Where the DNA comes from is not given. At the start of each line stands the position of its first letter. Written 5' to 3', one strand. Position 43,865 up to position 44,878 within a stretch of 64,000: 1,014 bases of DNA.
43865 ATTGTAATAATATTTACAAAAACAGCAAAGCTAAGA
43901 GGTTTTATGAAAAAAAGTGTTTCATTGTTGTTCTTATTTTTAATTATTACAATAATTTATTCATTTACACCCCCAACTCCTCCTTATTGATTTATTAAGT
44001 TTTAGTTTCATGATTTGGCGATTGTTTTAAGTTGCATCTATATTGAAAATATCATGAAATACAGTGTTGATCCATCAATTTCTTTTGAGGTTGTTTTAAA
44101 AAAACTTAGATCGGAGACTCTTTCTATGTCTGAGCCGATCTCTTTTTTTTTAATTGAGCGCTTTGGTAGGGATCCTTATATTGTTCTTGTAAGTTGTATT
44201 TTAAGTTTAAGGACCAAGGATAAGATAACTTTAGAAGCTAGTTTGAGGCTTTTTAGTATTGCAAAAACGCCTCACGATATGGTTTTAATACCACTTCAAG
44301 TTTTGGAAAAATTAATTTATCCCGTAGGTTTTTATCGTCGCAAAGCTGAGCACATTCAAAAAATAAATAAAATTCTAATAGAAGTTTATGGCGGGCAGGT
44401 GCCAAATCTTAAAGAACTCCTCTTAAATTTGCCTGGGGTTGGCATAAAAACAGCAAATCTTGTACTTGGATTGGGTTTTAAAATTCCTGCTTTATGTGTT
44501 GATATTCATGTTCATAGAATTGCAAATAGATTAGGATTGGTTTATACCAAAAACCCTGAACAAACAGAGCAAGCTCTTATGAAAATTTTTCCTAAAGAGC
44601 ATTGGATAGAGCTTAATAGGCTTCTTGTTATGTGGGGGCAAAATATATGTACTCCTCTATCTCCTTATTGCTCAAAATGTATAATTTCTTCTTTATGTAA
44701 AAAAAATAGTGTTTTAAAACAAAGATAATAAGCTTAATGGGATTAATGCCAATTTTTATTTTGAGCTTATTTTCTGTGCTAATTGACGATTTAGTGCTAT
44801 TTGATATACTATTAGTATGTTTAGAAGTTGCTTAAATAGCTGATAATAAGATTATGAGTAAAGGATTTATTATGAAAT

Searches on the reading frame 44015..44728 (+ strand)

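Call 41: search_protein_families(library=pfam, proteins=[window:44015-44728:+], max_evalue=0.001)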
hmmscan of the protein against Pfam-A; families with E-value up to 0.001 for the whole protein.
window:44015-44728:+ (237 aa): 2 families
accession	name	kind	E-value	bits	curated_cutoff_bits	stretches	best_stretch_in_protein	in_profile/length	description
PF00730.31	HhH-GPD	-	7.9e-24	84.5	26.2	1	59-194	1-108/108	HhH-GPD superfamily base excision DNA repair protein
PF00633.29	HHH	-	8.6e-05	22.6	24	1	125-151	2-28/30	Helix-hairpin-helix motif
